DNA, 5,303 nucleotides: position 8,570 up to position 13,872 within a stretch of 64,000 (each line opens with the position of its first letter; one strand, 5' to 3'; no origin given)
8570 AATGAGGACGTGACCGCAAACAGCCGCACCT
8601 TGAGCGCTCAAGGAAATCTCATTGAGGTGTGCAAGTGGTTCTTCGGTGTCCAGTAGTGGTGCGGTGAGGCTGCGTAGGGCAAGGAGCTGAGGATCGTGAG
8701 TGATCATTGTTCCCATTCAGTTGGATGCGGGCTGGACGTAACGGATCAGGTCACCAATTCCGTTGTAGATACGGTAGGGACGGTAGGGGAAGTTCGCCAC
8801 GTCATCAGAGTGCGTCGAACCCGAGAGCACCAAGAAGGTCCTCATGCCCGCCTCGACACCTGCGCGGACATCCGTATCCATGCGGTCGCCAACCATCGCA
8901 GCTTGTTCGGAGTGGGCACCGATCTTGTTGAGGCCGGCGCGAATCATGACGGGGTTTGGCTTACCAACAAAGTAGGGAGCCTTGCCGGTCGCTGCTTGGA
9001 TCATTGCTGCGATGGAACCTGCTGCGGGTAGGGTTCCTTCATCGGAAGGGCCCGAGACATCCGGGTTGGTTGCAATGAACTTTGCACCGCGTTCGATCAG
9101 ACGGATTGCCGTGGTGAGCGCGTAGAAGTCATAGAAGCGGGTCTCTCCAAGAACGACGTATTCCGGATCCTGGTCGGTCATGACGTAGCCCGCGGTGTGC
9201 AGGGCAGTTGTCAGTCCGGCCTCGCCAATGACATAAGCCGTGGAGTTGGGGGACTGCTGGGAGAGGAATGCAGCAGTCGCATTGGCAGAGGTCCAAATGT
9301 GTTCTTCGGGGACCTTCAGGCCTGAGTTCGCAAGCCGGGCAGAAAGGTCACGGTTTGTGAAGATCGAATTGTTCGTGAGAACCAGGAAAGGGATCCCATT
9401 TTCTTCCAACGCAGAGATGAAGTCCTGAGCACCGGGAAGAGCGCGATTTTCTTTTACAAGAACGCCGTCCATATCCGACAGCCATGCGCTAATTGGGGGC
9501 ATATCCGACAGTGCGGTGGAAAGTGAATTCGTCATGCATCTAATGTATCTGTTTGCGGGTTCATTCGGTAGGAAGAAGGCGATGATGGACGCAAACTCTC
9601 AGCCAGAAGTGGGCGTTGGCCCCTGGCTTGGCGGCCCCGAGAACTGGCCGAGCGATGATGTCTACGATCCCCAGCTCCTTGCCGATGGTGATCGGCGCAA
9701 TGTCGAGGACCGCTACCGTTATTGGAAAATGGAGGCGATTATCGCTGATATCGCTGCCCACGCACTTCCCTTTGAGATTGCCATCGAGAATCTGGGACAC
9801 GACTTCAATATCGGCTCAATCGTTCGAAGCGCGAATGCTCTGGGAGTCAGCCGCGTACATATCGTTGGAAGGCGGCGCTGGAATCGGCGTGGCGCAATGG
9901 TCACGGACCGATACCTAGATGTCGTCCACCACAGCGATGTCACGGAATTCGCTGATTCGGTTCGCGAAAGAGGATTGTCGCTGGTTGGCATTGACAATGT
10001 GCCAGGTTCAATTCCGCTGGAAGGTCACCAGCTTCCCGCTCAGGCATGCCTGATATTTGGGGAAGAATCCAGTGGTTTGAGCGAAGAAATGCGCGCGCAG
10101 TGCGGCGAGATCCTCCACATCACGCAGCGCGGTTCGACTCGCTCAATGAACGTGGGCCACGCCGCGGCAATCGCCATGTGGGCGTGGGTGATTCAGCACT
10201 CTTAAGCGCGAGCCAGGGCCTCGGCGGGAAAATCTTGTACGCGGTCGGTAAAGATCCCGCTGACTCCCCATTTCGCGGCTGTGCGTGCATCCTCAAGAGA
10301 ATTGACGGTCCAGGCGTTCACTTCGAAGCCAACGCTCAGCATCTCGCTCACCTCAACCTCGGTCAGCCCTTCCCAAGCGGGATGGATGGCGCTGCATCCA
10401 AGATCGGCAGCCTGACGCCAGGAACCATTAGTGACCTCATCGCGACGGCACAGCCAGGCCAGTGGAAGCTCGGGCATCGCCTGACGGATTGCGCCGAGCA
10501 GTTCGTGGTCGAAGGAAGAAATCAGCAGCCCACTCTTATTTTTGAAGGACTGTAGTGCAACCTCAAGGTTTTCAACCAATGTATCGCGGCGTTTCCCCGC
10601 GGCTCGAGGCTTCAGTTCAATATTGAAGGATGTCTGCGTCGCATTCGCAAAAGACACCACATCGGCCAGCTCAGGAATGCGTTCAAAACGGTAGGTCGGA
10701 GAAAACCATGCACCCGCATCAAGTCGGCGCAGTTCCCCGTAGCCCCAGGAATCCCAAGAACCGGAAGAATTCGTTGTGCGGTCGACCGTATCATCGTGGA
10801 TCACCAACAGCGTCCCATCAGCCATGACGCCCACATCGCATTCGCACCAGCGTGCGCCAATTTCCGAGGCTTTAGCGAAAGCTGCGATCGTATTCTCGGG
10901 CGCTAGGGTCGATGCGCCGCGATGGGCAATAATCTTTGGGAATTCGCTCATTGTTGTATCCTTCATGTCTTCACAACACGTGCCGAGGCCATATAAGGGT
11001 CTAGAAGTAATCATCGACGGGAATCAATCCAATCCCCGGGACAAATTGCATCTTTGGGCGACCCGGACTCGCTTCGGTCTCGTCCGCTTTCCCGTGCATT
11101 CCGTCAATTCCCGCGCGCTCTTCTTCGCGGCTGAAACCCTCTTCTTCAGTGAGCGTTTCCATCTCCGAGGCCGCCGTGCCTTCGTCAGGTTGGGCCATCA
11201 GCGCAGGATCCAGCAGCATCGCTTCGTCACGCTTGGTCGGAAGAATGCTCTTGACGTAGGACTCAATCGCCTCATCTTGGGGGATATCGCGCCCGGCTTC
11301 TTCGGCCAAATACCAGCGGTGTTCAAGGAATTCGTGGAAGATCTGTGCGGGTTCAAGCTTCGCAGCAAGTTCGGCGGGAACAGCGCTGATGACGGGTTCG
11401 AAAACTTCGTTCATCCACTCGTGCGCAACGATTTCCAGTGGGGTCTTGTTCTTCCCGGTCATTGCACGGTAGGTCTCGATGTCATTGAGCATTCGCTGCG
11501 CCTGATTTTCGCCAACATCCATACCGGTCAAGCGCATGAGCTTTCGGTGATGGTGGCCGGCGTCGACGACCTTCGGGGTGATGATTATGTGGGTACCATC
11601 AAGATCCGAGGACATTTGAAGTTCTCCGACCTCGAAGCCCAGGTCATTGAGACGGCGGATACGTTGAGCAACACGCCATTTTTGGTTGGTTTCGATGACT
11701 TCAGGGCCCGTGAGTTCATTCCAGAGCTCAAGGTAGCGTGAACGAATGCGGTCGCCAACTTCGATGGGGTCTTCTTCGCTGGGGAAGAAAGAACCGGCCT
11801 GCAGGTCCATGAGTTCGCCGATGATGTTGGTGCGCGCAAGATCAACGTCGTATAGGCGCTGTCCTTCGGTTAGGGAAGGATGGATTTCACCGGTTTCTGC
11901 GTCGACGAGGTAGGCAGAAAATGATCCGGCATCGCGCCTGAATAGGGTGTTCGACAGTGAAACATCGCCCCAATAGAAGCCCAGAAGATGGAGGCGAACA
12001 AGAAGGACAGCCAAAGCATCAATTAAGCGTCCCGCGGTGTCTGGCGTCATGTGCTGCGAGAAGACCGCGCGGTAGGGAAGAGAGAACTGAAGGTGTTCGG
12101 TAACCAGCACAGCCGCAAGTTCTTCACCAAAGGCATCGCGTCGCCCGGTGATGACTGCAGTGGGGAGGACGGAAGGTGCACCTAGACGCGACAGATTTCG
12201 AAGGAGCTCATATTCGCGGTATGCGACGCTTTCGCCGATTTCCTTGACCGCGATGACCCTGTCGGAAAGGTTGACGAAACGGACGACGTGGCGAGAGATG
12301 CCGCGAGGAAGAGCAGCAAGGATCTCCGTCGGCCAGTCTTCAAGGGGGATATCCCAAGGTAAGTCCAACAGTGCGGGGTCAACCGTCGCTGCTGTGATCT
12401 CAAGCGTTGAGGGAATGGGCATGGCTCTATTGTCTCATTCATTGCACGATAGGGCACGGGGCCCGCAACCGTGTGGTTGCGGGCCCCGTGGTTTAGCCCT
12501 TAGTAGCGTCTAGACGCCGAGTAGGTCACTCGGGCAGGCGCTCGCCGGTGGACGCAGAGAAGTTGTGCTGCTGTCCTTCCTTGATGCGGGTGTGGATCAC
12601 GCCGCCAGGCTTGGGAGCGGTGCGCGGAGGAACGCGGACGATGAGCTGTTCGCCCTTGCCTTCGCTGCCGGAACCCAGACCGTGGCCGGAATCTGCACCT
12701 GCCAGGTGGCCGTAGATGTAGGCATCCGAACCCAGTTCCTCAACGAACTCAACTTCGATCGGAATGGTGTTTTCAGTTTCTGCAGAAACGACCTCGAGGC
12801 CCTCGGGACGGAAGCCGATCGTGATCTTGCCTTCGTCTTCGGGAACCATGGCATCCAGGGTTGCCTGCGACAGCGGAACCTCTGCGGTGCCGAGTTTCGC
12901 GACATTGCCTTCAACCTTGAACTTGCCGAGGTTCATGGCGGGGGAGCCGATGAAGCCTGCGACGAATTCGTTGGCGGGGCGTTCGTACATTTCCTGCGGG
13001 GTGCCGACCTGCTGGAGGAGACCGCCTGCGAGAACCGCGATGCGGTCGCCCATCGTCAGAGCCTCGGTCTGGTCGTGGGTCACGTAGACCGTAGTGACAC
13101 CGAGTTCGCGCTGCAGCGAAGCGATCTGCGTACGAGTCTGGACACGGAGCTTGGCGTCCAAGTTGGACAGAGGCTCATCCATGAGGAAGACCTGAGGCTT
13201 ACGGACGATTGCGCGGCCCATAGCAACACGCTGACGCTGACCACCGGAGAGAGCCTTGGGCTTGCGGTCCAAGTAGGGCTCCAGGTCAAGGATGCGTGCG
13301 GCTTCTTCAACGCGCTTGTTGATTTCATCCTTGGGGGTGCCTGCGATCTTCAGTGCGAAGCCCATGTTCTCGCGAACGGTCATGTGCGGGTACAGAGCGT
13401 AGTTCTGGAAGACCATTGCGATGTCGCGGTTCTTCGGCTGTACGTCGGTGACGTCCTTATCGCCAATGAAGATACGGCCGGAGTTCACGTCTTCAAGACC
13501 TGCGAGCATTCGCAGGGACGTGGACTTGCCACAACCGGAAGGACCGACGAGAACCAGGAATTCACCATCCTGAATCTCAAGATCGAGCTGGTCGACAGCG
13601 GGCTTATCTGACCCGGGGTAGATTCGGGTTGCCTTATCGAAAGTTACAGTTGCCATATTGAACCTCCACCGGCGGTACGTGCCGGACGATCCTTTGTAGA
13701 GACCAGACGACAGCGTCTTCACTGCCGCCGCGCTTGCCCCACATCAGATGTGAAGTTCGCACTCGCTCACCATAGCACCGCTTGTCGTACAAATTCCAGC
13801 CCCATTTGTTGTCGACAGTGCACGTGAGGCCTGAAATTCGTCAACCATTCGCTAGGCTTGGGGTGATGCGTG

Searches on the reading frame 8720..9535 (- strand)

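Call 15: search_protein_families(library=pfam, proteins=[window:8720-9535:-], max_evalue=0.00001)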
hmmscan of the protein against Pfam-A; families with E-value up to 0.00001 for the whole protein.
window:8720-9535:- (272 aa): 4 families
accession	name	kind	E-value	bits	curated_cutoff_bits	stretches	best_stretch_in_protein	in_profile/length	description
PF13344.12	Hydrolase_6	-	1.1e-27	96.4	27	1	18-117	1-100/101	Haloacid dehalogenase-like hydrolase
PF13242.12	Hydrolase_like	-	3.2e-23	81.9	22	1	190-263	2-75/75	HAD-hyrolase-like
PF00702.32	Hydrolase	-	3.5e-13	50.8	26.4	1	19-230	5-191/191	haloacid dehalogenase-like hydrolase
PF13419.12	HAD_2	-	9.9e-09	36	23.8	1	176-236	119-178/178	Haloacid dehalogenase-like hydrolase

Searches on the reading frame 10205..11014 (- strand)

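Call 15: search_protein_families(library=pfam, proteins=[window:10205-11014:-], max_evalue=0.00001)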
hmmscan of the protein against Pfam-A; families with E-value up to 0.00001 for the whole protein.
window:10205-11014:- (270 aa): 1 family
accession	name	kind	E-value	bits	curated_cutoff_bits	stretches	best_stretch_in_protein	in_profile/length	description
PF03009.23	GDPD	-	2.5e-43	149.4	23.6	1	31-259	1-242/244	Glycerophosphoryl diester phosphodiesterase family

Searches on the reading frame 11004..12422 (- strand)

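Call 15: search_protein_families(library=pfam, proteins=[window:11004-12422:-], max_evalue=0.00001)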
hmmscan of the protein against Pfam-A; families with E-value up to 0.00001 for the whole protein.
window:11004-12422:- (473 aa): 2 families
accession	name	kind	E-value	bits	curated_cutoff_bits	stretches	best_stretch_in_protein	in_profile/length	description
PF13224.11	DUF4032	-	1.7e-70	236.5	23.8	1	232-394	1-163/163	Domain of unknown function (DUF4032)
PF06293.20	Kdo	-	3.5e-07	30.3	21.3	1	60-179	52-170/207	Lipopolysaccharide kinase (Kdo/WaaP) family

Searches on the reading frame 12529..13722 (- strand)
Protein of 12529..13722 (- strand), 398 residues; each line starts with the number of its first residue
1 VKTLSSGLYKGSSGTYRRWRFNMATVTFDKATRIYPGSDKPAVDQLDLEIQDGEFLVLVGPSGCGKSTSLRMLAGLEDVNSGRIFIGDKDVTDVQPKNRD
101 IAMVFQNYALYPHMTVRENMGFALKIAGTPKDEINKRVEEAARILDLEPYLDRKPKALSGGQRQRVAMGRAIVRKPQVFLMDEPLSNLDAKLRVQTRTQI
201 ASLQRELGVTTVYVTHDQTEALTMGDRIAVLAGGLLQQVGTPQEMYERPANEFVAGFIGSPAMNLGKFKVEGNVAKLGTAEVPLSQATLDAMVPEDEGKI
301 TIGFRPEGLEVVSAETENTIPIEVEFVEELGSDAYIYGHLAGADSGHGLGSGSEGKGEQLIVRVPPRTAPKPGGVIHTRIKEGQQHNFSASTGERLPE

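Call 15: search_protein_families(library=pfam, proteins=[window:12529-13722:-], max_evalue=0.00001)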
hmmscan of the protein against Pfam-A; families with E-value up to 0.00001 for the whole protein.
window:12529-13722:- (398 aa): 2 families
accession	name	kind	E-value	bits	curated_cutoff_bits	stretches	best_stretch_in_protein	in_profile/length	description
PF00005.33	ABC_tran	-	2.2e-34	119.4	25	1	44-185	2-136/137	ABC transporter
PF17912.7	OB_MalK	-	4.4e-08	34.3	27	1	259-307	1-51/53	MalK OB fold domain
